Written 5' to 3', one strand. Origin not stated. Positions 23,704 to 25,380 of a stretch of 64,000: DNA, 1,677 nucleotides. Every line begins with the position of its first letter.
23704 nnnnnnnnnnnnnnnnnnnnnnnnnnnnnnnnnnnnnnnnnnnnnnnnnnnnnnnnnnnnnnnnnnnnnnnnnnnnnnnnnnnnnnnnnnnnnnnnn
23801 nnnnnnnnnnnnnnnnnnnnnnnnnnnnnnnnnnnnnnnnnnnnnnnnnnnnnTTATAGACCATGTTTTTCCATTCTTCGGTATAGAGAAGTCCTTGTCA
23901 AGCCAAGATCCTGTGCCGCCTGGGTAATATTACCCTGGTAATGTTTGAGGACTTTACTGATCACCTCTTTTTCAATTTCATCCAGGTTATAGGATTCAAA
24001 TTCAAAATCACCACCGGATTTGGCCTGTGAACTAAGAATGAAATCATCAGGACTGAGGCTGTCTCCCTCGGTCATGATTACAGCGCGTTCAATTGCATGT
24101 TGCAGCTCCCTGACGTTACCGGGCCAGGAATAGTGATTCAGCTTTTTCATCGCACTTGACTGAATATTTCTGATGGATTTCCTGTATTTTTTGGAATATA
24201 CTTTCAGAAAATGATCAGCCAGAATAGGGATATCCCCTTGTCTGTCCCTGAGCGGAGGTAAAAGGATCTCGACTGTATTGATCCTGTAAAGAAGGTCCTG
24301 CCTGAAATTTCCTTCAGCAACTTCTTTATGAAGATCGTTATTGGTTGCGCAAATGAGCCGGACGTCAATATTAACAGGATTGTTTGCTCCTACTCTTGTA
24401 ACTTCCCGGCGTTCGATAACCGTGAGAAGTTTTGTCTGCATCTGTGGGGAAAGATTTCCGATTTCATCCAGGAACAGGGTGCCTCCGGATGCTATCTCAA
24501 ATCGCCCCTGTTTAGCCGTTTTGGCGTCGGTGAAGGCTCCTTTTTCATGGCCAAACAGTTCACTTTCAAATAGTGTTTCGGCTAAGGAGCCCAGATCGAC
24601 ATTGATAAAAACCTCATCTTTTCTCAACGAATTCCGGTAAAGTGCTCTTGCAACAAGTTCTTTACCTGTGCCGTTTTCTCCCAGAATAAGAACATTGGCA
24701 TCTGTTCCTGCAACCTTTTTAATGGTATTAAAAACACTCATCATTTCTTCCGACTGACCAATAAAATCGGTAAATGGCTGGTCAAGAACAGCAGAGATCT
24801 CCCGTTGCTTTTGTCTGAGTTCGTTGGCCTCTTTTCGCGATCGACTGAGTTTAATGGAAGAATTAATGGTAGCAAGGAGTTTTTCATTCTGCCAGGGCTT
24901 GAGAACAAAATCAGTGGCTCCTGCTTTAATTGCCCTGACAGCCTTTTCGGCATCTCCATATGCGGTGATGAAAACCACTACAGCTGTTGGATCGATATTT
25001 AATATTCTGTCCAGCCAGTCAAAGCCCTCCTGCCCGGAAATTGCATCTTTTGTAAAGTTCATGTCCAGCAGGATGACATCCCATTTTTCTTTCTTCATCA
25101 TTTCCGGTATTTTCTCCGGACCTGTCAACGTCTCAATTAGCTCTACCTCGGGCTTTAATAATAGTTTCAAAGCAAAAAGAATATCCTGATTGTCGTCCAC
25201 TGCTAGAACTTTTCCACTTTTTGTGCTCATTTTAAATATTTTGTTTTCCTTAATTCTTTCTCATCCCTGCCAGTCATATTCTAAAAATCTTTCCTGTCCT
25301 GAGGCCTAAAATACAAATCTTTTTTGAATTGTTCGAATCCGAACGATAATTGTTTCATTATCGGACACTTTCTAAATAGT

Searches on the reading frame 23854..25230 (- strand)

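Call 34: search_protein_families(library=pfam, proteins=[window:23854-25230:-], max_evalue=0.00001)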
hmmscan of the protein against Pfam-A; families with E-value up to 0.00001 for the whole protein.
window:23854-25230:- (458 aa): 8 families
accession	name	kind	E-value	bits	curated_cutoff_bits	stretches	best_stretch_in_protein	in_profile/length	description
PF00158.32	Sigma54_activat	-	2.6e-67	226.2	20.2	1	157-322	2-167/168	Sigma-54 interaction domain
PF25601.1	AAA_lid_14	-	7.5e-26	90.2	27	1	328-401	1-74/87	AAA+ ATPase lid domain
PF14532.12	Sigma54_activ_2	-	3.3e-24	86.1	25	1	157-327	1-138/138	Sigma-54 interaction domain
PF00072.30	Response_reg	-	3.1e-19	69.6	30.2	1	8-122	1-110/111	Response regulator receiver domain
PF02954.25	HTH_8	-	2.1e-14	53.4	22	1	416-455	2-41/42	Bacterial regulatory protein, Fis family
PF07728.20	AAA_5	-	3.7e-09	37.1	22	1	179-298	1-123/139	AAA domain (dynein-related subfamily)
PF07724.20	AAA_2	-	7.8e-07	29.7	27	1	178-305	4-132/166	AAA domain (Cdc48 subfamily)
PF00004.35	AAA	-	3.7e-06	27.9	21.2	1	180-298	1-110/131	ATPase family associated with various cellular activities (AAA)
